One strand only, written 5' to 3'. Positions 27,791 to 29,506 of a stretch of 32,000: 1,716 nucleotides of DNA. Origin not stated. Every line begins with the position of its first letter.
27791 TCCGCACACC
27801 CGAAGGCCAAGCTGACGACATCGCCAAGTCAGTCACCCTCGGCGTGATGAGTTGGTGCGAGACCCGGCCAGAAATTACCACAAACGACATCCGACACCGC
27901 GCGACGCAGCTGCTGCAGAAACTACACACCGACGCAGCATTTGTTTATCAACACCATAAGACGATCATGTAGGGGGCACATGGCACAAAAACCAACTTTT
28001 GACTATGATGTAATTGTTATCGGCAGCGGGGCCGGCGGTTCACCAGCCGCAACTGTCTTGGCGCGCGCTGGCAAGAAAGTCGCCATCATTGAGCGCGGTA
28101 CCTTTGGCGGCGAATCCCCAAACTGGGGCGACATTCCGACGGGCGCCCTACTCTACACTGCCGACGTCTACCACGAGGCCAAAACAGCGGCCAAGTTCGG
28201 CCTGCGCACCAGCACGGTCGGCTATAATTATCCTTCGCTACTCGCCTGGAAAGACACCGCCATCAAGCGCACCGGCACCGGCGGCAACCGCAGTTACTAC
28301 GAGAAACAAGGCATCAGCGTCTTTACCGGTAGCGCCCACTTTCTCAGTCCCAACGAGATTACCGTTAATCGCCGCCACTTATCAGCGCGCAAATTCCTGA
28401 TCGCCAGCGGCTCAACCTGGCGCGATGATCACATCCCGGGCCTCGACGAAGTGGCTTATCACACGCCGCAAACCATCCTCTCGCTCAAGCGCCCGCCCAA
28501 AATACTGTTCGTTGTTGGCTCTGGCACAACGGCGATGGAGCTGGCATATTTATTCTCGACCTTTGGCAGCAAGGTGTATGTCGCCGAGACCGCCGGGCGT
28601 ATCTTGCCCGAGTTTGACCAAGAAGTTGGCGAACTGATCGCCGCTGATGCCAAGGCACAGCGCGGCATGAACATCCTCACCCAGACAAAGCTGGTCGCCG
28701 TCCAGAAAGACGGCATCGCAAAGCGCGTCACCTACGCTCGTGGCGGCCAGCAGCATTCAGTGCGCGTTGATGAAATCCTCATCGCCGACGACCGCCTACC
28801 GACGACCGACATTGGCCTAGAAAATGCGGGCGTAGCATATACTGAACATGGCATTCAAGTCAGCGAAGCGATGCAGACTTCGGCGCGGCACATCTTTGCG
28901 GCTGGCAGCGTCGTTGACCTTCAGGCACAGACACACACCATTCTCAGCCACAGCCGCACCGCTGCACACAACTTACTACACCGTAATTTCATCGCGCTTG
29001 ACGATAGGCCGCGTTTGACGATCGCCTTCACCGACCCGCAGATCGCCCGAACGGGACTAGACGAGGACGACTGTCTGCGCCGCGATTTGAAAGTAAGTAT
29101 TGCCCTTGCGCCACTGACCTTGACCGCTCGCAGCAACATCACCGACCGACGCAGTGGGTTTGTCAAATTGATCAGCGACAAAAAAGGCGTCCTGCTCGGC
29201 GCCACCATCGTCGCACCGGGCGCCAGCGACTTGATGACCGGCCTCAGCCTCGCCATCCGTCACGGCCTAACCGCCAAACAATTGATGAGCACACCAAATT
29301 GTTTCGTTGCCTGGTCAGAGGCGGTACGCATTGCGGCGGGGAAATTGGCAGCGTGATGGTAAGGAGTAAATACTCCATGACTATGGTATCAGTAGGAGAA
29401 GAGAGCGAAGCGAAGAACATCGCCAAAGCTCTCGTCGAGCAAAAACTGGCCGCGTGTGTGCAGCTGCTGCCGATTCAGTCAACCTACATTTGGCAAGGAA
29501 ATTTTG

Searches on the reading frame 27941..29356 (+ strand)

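Call 90: search_protein_families(library=pfam, proteins=[window:27941-29356:+], max_evalue=0.0001)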
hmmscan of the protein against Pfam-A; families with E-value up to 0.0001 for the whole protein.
window:27941-29356:+ (471 aa): 9 families
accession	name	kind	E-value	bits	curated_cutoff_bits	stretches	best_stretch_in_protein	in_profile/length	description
PF07992.20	Pyr_redox_2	-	4.1e-48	164.7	26.1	1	22-330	1-278/291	Pyridine nucleotide-disulphide oxidoreductase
PF00070.33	Pyr_redox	-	6.3e-20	71.9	22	1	190-264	3-78/82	Pyridine nucleotide-disulphide oxidoreductase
PF02852.28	Pyr_redox_dim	-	4.3e-17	62.7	25.3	1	361-462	4-106/110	Pyridine nucleotide-disulphide oxidoreductase, dimerisation domain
PF12831.13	FAD_oxidored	-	8.8e-09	35.6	27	1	23-57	1-36/416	FAD dependent oxidoreductase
PF13450.12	NAD_binding_8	-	9.8e-07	29.4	21.9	0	26-66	1-41/68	NAD(P)-binding Rossmann-like domain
PF00890.30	FAD_binding_2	-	2.5e-06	27.4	20.4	1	23-57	1-36/414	FAD binding domain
PF13738.12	Pyr_redox_3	-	1.3e-05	25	30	0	25-56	1-33/305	Pyridine nucleotide-disulphide oxidoreductase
PF01266.30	DAO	-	4.1e-05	23.7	27.9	1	23-61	1-41/353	FAD dependent oxidoreductase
PF01494.25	FAD_binding_3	-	9.2e-05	22.2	22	0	21-52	1-32/349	FAD binding domain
